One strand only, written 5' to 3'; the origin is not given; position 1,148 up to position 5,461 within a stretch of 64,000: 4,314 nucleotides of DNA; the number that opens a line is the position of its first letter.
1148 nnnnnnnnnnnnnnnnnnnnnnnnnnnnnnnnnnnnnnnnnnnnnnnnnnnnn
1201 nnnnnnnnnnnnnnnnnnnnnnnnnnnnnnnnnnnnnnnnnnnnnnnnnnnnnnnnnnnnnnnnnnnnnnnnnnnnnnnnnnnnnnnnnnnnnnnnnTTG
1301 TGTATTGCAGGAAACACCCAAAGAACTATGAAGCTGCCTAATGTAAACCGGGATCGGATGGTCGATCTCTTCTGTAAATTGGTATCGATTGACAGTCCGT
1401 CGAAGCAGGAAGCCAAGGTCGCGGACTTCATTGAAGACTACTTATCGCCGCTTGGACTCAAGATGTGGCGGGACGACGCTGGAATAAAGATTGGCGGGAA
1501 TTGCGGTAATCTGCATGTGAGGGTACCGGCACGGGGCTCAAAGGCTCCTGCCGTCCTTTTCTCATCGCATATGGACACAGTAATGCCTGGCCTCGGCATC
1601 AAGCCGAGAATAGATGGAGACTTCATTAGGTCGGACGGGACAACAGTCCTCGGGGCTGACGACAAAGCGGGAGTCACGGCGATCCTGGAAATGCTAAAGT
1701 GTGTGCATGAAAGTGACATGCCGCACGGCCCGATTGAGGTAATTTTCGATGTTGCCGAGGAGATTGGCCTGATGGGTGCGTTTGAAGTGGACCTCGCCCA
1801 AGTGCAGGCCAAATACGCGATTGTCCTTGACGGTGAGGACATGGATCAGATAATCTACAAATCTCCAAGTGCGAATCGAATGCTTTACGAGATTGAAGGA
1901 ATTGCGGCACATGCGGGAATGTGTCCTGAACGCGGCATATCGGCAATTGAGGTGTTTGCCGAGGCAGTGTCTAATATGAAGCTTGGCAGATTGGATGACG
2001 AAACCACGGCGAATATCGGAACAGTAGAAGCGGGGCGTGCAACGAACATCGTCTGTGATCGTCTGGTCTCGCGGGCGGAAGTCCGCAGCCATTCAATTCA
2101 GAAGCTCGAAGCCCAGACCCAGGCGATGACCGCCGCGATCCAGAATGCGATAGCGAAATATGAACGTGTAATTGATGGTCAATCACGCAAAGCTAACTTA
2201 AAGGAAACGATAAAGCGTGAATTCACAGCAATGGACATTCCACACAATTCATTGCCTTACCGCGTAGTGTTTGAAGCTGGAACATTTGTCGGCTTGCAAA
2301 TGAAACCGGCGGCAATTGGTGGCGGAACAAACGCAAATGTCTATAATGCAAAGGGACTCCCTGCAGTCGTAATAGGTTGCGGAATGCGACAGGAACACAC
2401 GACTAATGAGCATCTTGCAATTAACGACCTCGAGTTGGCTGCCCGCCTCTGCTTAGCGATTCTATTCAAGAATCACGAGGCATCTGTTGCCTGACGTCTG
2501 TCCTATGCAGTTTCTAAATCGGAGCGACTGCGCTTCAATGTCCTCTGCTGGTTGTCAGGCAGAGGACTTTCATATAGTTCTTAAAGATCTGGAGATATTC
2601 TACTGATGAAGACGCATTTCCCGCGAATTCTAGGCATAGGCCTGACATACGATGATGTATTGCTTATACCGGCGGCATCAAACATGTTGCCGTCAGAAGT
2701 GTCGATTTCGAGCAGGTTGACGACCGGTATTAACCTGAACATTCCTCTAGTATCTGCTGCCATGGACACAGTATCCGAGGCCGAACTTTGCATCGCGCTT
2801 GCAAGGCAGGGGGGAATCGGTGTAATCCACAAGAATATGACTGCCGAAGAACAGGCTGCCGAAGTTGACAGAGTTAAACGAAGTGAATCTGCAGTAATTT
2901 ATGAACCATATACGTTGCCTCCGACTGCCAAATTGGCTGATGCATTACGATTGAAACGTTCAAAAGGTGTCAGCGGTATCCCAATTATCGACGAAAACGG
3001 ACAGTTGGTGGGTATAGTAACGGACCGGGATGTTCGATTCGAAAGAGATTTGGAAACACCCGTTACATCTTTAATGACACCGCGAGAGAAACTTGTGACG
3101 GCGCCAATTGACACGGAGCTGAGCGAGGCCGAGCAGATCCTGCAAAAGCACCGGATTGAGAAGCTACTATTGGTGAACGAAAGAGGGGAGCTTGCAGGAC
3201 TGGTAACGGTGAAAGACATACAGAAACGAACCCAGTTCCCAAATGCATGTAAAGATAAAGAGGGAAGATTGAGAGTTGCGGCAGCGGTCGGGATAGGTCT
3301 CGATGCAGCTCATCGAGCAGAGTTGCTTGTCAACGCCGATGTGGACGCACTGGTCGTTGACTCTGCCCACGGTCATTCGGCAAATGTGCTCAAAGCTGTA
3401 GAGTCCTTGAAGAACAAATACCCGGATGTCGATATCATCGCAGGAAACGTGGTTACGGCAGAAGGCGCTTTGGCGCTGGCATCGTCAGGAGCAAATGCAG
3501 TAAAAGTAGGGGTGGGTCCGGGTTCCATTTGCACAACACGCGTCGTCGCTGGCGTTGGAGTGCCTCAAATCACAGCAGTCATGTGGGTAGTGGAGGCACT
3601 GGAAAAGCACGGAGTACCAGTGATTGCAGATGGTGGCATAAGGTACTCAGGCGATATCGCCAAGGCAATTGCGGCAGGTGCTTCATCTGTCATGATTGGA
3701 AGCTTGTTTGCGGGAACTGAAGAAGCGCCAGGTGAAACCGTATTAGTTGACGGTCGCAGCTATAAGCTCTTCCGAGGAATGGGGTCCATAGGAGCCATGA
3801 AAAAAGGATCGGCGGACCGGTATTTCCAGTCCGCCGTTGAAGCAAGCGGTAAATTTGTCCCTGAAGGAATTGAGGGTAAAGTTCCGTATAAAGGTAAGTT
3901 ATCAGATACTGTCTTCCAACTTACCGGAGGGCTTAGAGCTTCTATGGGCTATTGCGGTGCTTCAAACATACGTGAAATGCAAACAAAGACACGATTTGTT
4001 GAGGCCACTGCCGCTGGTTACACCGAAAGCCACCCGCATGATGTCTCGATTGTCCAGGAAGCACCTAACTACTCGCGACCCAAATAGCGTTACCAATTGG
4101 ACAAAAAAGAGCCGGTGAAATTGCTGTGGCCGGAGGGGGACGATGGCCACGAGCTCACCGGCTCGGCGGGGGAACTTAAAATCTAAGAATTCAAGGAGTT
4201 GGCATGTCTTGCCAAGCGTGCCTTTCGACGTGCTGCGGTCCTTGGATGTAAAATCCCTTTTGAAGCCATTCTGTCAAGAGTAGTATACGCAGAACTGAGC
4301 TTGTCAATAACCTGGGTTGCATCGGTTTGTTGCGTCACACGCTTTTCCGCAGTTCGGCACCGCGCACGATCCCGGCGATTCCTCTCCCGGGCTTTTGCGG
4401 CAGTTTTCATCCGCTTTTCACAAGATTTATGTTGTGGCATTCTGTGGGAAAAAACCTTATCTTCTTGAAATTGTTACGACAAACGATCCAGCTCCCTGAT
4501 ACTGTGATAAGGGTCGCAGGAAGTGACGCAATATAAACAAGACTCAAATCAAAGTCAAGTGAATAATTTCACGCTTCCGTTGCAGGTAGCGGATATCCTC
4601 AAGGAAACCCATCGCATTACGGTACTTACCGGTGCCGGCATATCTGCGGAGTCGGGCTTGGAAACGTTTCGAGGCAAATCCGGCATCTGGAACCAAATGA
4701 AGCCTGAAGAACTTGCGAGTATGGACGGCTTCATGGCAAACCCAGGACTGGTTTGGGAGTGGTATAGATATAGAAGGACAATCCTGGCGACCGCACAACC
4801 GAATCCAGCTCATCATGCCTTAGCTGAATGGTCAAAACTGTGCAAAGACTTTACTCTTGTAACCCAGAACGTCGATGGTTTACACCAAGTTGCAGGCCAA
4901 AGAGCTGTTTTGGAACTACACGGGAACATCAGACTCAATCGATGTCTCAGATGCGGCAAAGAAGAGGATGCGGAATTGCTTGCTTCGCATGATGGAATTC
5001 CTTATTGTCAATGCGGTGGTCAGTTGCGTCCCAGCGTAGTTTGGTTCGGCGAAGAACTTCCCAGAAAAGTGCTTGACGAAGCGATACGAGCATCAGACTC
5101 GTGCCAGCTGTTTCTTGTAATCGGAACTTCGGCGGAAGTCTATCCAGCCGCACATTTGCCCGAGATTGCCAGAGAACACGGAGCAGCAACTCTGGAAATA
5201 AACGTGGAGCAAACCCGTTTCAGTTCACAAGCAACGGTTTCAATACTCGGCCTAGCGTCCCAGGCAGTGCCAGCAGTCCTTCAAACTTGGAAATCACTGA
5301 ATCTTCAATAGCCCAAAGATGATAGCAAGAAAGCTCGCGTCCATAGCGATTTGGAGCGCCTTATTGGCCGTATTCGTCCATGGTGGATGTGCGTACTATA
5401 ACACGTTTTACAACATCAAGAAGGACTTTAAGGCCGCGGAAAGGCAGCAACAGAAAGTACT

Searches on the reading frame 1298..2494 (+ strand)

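Call 93: search_protein_families(library=pfam, proteins=[window:1298-2494:+], max_evalue=0.000001)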
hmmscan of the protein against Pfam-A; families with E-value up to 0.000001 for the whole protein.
window:1298-2494:+ (398 aa): 4 families
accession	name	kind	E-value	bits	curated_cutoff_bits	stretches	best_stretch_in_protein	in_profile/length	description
PF01546.33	Peptidase_M20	-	2e-15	57.7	24.6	1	87-389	1-204/206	Peptidase family M20/M25/M40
PF05343.19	Peptidase_M42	-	4e-14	52.8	23.2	1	120-179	133-190/292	M42 glutamyl aminopeptidase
PF07687.19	M20_dimer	-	6.2e-13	49.1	21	1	198-288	12-106/107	Peptidase dimerisation domain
PF04389.22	Peptidase_M28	-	1.3e-07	32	21.3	1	71-163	1-75/193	Peptidase family M28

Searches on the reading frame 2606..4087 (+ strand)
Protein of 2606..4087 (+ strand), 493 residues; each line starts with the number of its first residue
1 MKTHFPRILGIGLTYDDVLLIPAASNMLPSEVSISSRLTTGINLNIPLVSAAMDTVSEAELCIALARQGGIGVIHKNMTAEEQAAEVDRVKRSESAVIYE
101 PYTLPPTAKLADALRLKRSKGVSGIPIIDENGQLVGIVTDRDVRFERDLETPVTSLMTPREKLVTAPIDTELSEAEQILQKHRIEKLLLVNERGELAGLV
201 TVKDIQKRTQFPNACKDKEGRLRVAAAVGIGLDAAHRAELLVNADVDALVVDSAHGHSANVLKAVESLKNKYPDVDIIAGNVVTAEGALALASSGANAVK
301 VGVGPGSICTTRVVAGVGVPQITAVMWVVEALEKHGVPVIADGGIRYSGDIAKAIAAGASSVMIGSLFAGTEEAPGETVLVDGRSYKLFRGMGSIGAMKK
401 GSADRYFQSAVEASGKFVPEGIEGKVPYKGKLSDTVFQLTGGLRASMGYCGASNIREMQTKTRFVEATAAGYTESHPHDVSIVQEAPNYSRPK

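Call 93: search_protein_families(library=pfam, proteins=[window:2606-4087:+], max_evalue=0.000001)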
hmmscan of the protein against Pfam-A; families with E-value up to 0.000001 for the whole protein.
window:2606-4087:+ (493 aa): 3 families
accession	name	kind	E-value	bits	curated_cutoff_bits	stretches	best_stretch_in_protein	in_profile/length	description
PF00478.31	IMPDH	-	3.6e-162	539.6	25.6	1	12-478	1-345/345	IMP dehydrogenase / GMP reductase domain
PF00571.33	CBS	-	2.2e-22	79.5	24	2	100-144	8-52/57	CBS domain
PF03060.21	NMO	-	2.9e-11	43.8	28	0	277-377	138-234/331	Nitronate monooxygenase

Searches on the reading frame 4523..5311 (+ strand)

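Call 93: search_protein_families(library=pfam, proteins=[window:4523-5311:+], max_evalue=0.000001)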
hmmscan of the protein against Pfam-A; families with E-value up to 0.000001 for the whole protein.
window:4523-5311:+ (262 aa): 1 family
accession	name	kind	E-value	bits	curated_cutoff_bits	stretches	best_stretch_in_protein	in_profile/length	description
PF02146.23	SIR2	-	4.7e-51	173.7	24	1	37-208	1-180/180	Sir2 family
